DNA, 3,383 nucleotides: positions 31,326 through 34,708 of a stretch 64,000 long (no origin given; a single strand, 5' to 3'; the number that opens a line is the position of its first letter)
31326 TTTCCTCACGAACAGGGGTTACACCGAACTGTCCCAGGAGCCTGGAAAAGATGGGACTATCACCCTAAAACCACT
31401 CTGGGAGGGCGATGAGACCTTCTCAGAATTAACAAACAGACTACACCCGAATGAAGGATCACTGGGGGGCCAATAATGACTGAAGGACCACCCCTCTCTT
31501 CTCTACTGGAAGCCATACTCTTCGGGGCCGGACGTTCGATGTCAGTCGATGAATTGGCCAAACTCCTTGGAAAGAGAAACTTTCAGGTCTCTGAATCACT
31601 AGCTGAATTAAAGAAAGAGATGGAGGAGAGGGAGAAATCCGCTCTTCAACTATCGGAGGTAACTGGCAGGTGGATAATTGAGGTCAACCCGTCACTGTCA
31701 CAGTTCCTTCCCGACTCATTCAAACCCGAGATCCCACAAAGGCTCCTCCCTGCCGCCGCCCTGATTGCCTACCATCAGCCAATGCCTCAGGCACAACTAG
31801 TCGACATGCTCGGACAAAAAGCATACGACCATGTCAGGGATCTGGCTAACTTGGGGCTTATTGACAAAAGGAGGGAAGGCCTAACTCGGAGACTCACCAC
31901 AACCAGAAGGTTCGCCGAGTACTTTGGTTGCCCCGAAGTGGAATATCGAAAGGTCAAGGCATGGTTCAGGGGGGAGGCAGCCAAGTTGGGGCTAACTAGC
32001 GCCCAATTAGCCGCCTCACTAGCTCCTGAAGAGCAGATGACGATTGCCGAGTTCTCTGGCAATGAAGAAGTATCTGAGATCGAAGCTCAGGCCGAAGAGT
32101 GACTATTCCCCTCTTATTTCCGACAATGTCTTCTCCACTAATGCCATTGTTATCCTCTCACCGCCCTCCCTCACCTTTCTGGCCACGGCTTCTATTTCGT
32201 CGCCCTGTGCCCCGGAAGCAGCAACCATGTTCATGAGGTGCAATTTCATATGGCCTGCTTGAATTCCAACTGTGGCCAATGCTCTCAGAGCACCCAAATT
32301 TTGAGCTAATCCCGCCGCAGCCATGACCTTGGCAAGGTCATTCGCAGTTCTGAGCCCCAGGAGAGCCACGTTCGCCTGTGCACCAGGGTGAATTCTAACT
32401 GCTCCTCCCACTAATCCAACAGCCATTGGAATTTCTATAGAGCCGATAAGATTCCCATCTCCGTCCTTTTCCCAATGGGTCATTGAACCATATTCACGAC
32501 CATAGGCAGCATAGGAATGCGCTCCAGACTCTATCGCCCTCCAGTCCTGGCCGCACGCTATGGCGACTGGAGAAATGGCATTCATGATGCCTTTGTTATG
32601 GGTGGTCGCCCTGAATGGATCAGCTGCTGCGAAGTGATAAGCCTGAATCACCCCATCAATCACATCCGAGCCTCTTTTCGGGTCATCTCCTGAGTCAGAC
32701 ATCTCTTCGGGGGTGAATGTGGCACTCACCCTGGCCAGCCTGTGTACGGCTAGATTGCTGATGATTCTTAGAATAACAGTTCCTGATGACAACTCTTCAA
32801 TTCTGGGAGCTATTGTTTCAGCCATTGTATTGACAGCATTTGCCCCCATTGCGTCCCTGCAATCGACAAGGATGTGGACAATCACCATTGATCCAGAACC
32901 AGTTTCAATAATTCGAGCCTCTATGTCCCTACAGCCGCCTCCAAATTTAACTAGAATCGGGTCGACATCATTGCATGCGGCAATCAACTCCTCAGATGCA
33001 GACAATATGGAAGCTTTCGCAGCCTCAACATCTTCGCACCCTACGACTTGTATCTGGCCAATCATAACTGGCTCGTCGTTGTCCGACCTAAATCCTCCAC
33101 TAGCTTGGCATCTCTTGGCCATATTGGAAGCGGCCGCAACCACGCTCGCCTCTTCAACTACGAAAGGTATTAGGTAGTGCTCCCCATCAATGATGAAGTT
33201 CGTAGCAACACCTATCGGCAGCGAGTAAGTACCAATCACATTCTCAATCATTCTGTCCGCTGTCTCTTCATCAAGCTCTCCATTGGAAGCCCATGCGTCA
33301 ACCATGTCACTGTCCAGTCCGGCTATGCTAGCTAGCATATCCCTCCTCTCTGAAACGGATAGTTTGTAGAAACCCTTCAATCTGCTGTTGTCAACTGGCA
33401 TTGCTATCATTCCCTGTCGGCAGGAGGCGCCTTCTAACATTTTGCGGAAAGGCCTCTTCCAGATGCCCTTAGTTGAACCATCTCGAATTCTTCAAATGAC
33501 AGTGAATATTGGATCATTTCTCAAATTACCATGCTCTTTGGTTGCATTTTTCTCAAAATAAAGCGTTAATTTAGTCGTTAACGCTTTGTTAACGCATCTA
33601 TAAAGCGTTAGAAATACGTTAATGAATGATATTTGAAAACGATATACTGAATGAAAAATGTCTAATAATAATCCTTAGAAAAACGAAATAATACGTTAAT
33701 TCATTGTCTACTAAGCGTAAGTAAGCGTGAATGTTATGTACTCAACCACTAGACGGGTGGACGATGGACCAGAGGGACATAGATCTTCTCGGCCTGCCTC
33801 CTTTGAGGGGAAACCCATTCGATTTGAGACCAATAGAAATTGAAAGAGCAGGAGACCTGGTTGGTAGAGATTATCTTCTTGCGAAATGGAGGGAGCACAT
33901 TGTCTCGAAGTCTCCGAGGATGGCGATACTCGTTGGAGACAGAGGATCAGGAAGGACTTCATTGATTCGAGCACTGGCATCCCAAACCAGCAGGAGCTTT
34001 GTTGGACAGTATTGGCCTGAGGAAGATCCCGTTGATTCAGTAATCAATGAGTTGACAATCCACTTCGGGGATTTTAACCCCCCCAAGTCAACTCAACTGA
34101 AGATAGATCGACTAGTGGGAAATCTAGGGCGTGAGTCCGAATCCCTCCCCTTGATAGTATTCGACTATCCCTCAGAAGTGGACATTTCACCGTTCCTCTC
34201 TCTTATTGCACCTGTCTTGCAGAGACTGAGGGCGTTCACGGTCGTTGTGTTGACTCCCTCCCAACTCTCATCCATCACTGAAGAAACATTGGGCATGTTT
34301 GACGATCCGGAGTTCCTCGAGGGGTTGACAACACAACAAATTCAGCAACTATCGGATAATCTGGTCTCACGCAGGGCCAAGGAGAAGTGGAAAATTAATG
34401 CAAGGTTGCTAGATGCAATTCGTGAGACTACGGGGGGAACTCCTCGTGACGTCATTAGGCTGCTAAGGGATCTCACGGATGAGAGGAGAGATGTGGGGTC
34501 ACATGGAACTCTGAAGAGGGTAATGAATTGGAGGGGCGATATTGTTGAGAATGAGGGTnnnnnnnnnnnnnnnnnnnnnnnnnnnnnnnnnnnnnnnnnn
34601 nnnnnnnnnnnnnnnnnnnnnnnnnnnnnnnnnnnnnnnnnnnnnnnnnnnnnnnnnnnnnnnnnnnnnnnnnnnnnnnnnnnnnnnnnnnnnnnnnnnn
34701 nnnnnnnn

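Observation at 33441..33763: Candidate replication origin: lone AT-rich repeat-laden spacer next to an orc1/cdc6-like gene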

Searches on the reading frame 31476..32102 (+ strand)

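Call 11: search_protein_families(library=pfam, proteins=[window:31476-32102:+], max_evalue=0.01)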
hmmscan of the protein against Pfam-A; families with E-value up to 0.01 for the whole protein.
window:31476-32102:+ (208 aa): 2 families
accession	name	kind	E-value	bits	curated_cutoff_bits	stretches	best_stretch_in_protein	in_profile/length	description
PF04079.22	SMC_ScpB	-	7.4e-27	94.3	27.4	1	10-154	2-153/160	Segregation and condensation complex subunit ScpB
PF25212.1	HVO_A0114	-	0.0019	18.4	27.6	0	19-47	34-62/84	HVO_A0114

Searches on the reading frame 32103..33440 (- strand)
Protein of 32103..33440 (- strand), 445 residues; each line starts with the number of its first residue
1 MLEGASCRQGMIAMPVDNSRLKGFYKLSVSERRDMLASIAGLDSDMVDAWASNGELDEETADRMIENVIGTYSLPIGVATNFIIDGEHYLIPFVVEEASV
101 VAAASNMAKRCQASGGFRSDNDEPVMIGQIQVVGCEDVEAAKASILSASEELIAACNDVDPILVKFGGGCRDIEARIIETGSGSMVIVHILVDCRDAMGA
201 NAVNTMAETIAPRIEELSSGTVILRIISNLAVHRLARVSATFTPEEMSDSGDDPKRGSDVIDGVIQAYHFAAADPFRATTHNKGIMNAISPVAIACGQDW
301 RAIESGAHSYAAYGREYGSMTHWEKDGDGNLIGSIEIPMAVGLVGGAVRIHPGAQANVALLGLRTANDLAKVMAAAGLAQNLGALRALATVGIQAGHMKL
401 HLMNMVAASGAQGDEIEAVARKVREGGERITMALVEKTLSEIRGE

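Call 11: search_protein_families(library=pfam, proteins=[window:32103-33440:-], max_evalue=0.01)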
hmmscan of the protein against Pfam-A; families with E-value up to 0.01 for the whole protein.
window:32103-33440:- (445 aa): 1 family
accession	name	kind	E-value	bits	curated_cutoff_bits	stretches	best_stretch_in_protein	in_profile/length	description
PF00368.23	HMG-CoA_red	-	1.5e-104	350.4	27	1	29-401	2-367/368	Hydroxymethylglutaryl-coenzyme A reductase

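Call 12: search_protein_families(library=ncbifam, proteins=[window:32103-33440:-], max_evalue=0.01)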
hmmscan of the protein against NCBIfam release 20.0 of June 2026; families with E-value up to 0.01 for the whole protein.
window:32103-33440:- (445 aa): 3 families
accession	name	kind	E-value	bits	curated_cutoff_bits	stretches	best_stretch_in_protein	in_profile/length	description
TIGR00532.1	HMG_CoA_R_NAD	equivalog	8.9e-127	423.6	259.95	1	16-401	19-394/395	hydroxymethylglutaryl-CoA reductase, degradative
TIGR00533.1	HMG_CoA_R_NADP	equivalog_domain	7.2e-15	54.8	441.8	2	27-214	28-210/402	hydroxymethylglutaryl-CoA reductase (NADPH)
TIGR00920.1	2A060605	subfamily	2.3e-07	29.4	778.35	1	62-127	522-587/887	hydroxymethylglutaryl-CoA reductase (NADPH)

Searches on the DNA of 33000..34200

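Call 32: search_rna_families(source=window, start=33000, end=34200, threshold=evalue, max_evalue=1)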
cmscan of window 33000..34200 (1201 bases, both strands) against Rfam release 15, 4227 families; matches with E-value up to 1: 3.
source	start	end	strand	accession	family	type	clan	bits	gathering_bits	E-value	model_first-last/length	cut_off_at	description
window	33567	33635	+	RF04066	mir-1256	Gene; miRNA;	-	25.7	70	0.0096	1-70/70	no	mir-1256 microRNA precursor family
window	33506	33590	+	RF01820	RsaE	Gene; sRNA;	-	22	79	0.56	1-112/112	no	RNA Staph. aureus E (RoxS)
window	33617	33764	+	RF01295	SCARNA7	Gene; snRNA; snoRNA; scaRNA;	-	16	65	0.19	1-330/330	no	Small Cajal body-specific RNA 7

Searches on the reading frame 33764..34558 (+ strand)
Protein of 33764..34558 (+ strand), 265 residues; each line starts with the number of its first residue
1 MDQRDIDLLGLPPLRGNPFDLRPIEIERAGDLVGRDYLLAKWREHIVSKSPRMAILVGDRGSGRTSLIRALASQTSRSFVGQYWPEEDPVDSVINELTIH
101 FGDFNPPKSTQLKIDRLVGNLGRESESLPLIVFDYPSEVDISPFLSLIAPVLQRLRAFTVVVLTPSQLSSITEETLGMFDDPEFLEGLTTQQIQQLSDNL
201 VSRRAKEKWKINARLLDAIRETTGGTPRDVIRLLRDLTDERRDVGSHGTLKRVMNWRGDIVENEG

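Call 39: predict_structure(alignment_id=A2)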
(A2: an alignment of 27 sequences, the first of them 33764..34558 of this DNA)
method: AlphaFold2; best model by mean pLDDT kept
length: 265 residues; sequences in the alignment: 27
mean_pLDDT: 76.9   pTM: 0.66
mean pLDDT of the five models: 76.9, 63.3, 59.8, 59.1, 58.2
residues with pLDDT >= 90: 58; 70-90: 142; 50-70: 38; < 50: 27
segments of 3 or more residues with pLDDT < 50: 20-33, 257-265
pLDDT, mean of each block of 10 residues (from residue 1): 55 52 40 65 87 89 80 87 75 90 81 90 80 86 91 92 91 93 82 78 57 84 76 82 80 60 33
secondary structure, 60 per line:
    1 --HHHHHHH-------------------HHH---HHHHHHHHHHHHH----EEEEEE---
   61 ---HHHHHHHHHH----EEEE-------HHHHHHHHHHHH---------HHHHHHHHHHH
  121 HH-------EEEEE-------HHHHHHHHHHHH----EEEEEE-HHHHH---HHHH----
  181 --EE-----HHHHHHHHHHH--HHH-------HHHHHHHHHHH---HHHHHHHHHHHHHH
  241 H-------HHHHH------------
elements in order: H3-9 H35-47 E52-57 H64-73 E78-81 H89-100 H110-122 E130-134 H142-153 E158-163 H165-169 H173-176 H190-200 H213-223 H227-241 H249-253

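Call 50: search_protein_representatives(alignment_id=A2)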
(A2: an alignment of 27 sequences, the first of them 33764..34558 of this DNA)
Query: 27 sequences, 616 profile positions. Proteins with E-value up to 0.001 (for the whole library): 188; up to 1e-10: 149; up to 1e-30: 75. The best 150 are listed.
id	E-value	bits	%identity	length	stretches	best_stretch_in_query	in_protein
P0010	2.1e-284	961.2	-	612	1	1-615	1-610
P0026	3.3e-271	917.7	-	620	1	4-616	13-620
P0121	5.0e-217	738.7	-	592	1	1-616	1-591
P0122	2.5e-186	637.3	-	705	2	1-534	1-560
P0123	4.9e-173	593.4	-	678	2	2-527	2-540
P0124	4.1e-170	583.8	-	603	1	4-614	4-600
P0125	2.1e-159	548.4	-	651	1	6-613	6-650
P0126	3.3e-154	531.2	-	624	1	6-613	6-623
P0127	3.7e-148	511.2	-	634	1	5-613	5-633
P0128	1.0e-145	503.2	-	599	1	8-614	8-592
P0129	4.4e-140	484.6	-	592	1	7-611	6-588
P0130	2.2e-138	478.9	-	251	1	1-225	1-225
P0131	8.4e-119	414.3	-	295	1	1-267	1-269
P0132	1.1e-99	351.2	-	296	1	9-267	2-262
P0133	1.6e-97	344.0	-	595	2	5-402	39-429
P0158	8.3e-55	202.9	-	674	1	7-614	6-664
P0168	2.2e-44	168.4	-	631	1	8-615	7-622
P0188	4.1e-34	134.6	-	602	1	9-615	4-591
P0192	1.9e-32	129.1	-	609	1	7-614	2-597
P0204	2.1e-27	112.4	-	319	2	499-614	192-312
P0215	6.6e-23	97.5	-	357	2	508-614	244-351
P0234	1.2e-16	76.9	-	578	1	83-614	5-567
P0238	1.2e-14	70.3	-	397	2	522-614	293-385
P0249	4.4e-13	65.1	-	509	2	537-614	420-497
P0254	2.2e-12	62.8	-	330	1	534-602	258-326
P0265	3.2e-11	59.0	-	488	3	533-608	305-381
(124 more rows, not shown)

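Call 51: search_protein_families(library=pfam, proteins=[P0238, P0249, P0265, P0254, P0215, P0204, P0188, P0192, P0234, P0158], max_evalue=0.01)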
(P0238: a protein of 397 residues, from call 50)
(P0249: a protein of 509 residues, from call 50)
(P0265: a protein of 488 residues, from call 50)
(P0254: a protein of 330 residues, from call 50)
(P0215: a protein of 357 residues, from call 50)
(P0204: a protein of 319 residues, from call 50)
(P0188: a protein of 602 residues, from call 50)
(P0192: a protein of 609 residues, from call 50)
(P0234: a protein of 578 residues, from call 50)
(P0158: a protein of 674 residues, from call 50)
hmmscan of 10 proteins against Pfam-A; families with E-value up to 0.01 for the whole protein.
P0238 (397 aa): 0 families

P0249 (509 aa): 0 families

P0265 (488 aa): 11 families
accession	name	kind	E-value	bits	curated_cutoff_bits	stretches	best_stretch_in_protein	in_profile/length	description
PF00127.26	Copper-bind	-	7.2e-09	36.4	21.2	1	409-486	13-98/99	Copper binding proteins, plastocyanin/azurin family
PF13191.12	AAA_16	-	2.5e-06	28.5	32.6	1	39-192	9-145/167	AAA ATPase domain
PF13473.12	Cupredoxin_1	-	4.8e-06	27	27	1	406-486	28-104/104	Cupredoxin-like domain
PF20720.3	nSTAND3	-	1.4e-05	25.3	27.2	1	33-78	1-46/155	Novel STAND NTPase 3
PF24389.1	ORC-CDC6-like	-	1.6e-05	24.3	27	1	25-71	12-54/571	ORC-CDC6-like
PF13401.12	AAA_22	-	0.00022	22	27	1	49-196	5-100/130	AAA domain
PF12802.13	MarR_2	-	0.00031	21.3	27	1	319-370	4-54/61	MarR family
PF07693.20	KAP_NTPase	-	0.00061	19.6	20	1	56-224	27-196/293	KAP family P-loop domain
PF22194.2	F-93_WHD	-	0.00092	19.7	28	1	340-383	19-62/62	F-93, winged-helix domain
PF00005.33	ABC_tran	-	0.0039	18.2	25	0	39-71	1-33/137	ABC transporter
PF13545.12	HTH_Crp_2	-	0.0089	16.4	27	0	346-387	32-69/70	Crp-like helix-turn-helix domain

P0254 (330 aa): 1 family
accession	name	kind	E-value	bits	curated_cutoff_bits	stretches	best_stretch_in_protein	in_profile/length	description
PF04542.20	Sigma70_r2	-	1.4e-12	47.7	24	1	7-66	11-70/71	Sigma-70 region 2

P0215 (357 aa): 0 families

P0204 (319 aa): 0 families

P0188 (602 aa): 3 families
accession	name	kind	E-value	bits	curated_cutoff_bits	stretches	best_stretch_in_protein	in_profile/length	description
PF13191.12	AAA_16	-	4.7e-06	27.6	32.6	1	27-149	2-124/167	AAA ATPase domain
PF01637.24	ATPase_2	-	8.8e-06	26.1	33.2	1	27-68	1-42/225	ATPase domain predominantly from Archaea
PF20703.3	nSTAND1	-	2e-05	24.9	27.1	1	16-64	5-51/379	Novel STAND NTPase 1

P0192 (609 aa): 3 families
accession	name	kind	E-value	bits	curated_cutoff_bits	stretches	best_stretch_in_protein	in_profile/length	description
PF13191.12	AAA_16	-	1.4e-05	26.1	32.6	1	27-146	2-121/167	AAA ATPase domain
PF01637.24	ATPase_2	-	0.0014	19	33.2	1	27-66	1-40/225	ATPase domain predominantly from Archaea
PF20703.3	nSTAND1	-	0.003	17.7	27.1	0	20-64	9-51/379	Novel STAND NTPase 1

P0234 (578 aa): 0 families

P0158 (674 aa): 1 family
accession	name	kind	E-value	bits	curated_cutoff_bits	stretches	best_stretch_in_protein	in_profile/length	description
PF13191.12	AAA_16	-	0.00082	20.3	32.6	1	31-170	2-144/167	AAA ATPase domain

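Call 52: find_encoding_contigs(protein=P0188, flank=8000, max_places=3)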
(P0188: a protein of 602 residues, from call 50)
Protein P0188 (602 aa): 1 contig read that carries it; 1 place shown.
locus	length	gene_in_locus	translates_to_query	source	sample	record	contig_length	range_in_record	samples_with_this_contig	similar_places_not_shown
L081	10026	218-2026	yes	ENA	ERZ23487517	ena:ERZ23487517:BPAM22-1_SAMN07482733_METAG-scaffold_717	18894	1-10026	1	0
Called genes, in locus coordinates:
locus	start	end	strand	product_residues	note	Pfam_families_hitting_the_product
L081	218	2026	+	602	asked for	PF20703:nSTAND1 (faint), PF01637:ATPase_2 (faint), PF13191:AAA_16 (weak)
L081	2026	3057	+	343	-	-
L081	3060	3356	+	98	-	PF04010:DUF357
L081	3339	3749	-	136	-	-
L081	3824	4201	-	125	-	PF18477:PIN_9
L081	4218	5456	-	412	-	PF00009:GTP_EFTU, PF03144:GTP_EFTU_D2 (weak), PF09173:eIF2_C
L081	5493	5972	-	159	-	PF01092:Ribosomal_S6e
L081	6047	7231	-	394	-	PF13191:AAA_16, PF22606:Cdc6-ORC-like_ATPase_lid (faint), PF01637:ATPase_2 (faint), PF13401:AAA_22, PF00004:AAA, PF13479:AAA_24 (faint), PF22703:Cdc6_lid, PF09079:WHD_Cdc6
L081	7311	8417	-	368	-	PF01866:Diphthamide_syn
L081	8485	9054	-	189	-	PF00156:Pribosyltran, PF14681:UPRTase (weak)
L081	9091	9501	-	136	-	PF01597:GCV_H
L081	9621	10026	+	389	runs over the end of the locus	PF02771:Acyl-CoA_dh_N, PF02770:Acyl-CoA_dh_M, PF00441:Acyl-CoA_dh_1, PF08028:Acyl-CoA_dh_2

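Call 71: find_encoding_contigs(protein=P0192, flank=6000, max_places=2)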
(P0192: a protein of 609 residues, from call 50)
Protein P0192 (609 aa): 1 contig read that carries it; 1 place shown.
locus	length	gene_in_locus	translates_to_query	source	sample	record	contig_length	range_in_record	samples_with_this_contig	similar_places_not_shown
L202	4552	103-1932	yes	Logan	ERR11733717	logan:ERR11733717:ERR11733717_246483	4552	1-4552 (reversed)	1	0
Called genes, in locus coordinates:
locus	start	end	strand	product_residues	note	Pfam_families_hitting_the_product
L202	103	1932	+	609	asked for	PF13191:AAA_16 (faint)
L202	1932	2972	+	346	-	-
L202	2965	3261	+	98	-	PF04010:DUF357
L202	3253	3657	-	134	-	-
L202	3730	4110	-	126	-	PF18477:PIN_9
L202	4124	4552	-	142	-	?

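Call 72: find_encoding_contigs(protein=P0168, flank=8000, max_places=2)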
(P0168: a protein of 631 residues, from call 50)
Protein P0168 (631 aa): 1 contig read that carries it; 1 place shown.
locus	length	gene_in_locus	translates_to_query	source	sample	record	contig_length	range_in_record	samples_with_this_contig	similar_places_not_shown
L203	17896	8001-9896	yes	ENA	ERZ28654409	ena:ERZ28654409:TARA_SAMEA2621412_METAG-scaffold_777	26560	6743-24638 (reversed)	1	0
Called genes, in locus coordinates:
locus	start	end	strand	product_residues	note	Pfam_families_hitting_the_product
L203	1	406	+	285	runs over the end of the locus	-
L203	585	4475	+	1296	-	PF02463:SMC_N, PF13175:AAA_15, PF13304:AAA_21 (faint), PF13476:AAA_23, PF13555:AAA_29, PF06470:SMC_hinge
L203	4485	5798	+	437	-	-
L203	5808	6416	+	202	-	PF04079:SMC_ScpB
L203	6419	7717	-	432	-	PF00368:HMG-CoA_red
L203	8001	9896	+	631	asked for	PF13191:AAA_16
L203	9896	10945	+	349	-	-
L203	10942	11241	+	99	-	PF04010:DUF357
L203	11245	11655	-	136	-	PF02002:TFIIE_alpha (faint), PF12802:MarR_2 (weak), PF01047:MarR (weak)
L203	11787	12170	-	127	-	PF18477:PIN_9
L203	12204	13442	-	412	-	PF00009:GTP_EFTU, PF03144:GTP_EFTU_D2 (weak), PF09173:eIF2_C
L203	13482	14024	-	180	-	PF01092:Ribosomal_S6e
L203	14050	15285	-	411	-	PF05621:TniB (weak), PF13191:AAA_16, PF13401:AAA_22, PF00004:AAA, PF05729:NACHT (faint), PF22606:Cdc6-ORC-like_ATPase_lid (weak), PF22703:Cdc6_lid, PF09079:WHD_Cdc6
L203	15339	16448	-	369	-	PF01866:Diphthamide_syn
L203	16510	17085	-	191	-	PF00156:Pribosyltran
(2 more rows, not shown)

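Call 73: find_encoding_contigs(protein=P0158, flank=8000, max_places=2)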
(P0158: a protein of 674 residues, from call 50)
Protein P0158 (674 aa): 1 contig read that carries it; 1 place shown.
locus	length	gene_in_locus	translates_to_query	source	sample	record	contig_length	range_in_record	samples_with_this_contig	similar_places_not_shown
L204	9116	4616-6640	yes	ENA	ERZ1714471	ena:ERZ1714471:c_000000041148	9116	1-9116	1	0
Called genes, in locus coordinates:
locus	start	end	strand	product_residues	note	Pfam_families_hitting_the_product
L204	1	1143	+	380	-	?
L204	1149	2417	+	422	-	-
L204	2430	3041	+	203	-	PF04079:SMC_ScpB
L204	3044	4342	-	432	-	PF00368:HMG-CoA_red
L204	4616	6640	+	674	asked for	-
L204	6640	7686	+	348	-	-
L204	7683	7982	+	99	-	PF04010:DUF357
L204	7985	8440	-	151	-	-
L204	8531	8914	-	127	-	PF18477:PIN_9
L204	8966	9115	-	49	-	?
